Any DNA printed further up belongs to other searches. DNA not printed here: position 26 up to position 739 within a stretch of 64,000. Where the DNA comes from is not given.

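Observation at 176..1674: Tripartite MqsR / extended MqsA / unknown third gene operon: candidate toxin-antitoxin-chaperone or defence module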

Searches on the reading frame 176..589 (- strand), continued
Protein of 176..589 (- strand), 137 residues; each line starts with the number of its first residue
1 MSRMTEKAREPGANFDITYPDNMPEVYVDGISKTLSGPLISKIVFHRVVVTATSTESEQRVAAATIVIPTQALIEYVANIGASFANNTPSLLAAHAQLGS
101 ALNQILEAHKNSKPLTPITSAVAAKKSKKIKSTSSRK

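Call 91: search_protein_families(library=pfam, proteins=[L024:1181-2665:+, L025:2499-2975:+, L024:3846-4343:+, L023:1100-1762:+, L014:2504-3001:+, L018:2454-3011:+, L020:2399-3004:+], max_evalue=0.1)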
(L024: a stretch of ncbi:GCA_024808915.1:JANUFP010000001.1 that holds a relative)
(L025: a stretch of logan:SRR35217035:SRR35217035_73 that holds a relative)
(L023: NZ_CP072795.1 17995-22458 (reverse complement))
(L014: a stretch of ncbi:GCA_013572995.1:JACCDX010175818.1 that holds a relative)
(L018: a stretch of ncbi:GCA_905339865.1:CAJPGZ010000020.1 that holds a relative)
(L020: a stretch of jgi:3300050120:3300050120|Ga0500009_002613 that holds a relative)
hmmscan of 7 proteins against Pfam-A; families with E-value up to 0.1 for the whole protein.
L024:1181-2665:+ (494 aa): 2 families
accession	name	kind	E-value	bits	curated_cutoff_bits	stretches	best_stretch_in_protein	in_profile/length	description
PF14976.13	YPEH2ZP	-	0.021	15.4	27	1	36-74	84-121/145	Yippee homolog 2 zinc finger protein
PF12898.13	Stc1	-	0.048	14.7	24.8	1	8-41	49-83/84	Stc1 domain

L025:2499-2975:+ (158 aa): 1 family
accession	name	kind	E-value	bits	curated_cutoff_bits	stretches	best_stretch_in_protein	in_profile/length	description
PF03600.22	CitMHS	-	0.048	13.2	31.9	1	17-63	275-322/336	Citrate transporter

L024:3846-4343:+ (165 aa): 1 family
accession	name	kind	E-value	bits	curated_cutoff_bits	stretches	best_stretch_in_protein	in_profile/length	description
PF24738.1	DUF7689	-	3.8e-31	108.7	22.6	1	16-136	3-118/118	Domain of unknown function (DUF7689)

L023:1100-1762:+ (220 aa): 4 families
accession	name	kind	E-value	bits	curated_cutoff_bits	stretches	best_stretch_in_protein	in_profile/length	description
PF01381.28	HTH_3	-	1.6e-06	28.5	23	1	65-118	1-52/55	Helix-turn-helix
PF13560.12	HTH_31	-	0.00041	21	27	1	61-116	2-56/64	Helix-turn-helix domain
PF12844.13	HTH_19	-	0.0022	18.3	30.2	1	65-116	4-53/64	Helix-turn-helix domain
PF13744.12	HTH_37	-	0.012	15.8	27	1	57-116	15-73/80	Helix-turn-helix domain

L014:2504-3001:+ (165 aa): 10 families
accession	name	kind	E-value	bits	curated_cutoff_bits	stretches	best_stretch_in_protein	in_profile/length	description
PF13560.12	HTH_31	-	2.2e-08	34.7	27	1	32-85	3-56/64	Helix-turn-helix domain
PF01381.28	HTH_3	-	2.6e-08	34.2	23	1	35-85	1-50/55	Helix-turn-helix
PF12844.13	HTH_19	-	1.3e-05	25.4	30.2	1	35-80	4-48/64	Helix-turn-helix domain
PF13744.12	HTH_37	-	5.4e-05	23.4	27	1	31-88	19-76/80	Helix-turn-helix domain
PF13443.12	HTH_26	-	0.00013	22.6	22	1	35-85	2-52/63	Cro/C1-type HTH DNA-binding domain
PF01047.28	MarR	-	0.00035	20.8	24.6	1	35-63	9-37/59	MarR family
PF04545.22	Sigma70_r4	-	0.0036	17.2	24.1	1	37-64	14-41/50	Sigma-70, region 4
PF17762.8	HTH_ParB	-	0.011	16.4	22.6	1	32-61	9-38/102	ParB HTH domain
PF12802.13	MarR_2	-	0.011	16.3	27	1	37-63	13-40/61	MarR family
PF13545.12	HTH_Crp_2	-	0.053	13.9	27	0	42-62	21-41/70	Crp-like helix-turn-helix domain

L018:2454-3011:+ (185 aa): 5 families
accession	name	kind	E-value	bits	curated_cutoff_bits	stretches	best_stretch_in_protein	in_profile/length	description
PF13560.12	HTH_31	-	5.8e-06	27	27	1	27-82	2-56/64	Helix-turn-helix domain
PF01381.28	HTH_3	-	1.4e-05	25.5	23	1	31-84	1-52/55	Helix-turn-helix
PF12844.13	HTH_19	-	0.00034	20.9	30.2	1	31-82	4-53/64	Helix-turn-helix domain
PF13744.12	HTH_37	-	0.011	15.9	27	1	26-76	18-67/80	Helix-turn-helix domain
PF13443.12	HTH_26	-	0.044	14.5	22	1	31-83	2-53/63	Cro/C1-type HTH DNA-binding domain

L020:2399-3004:+ (201 aa): 2 families
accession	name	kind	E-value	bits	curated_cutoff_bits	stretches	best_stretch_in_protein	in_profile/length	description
PF13744.12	HTH_37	-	1.7e-07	31.4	27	1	18-85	8-77/80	Helix-turn-helix domain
PF13560.12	HTH_31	-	0.0019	18.9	27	1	33-80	6-55/64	Helix-turn-helix domain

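Call 97: search_protein_families(library=padloc, alignment_id=A1, max_evalue=0.01)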
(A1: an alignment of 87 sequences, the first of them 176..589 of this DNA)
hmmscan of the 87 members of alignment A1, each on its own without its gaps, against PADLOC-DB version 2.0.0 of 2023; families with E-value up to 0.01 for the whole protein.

A. member 1, window:176-589:- (137 aa): 0 families

B. families by the number of members that match (of 87 scanned): 1 family
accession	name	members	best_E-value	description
PDLC00790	Cyclase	1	0.0056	oligonucleotide-cyclase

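Call 98: search_protein_families(library=ncbifam, alignment_id=A1, max_evalue=0.01)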
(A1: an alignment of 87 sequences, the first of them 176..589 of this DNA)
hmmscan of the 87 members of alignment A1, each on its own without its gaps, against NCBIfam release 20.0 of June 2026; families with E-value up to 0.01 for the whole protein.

A. member 1, window:176-589:- (137 aa): 0 families

B. families by the number of members that match (of 87 scanned): 1 family
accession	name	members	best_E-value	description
NF011213.0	PRK14620.1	1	0.00071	NAD(P)H-dependent glycerol-3-phosphate dehydrogenase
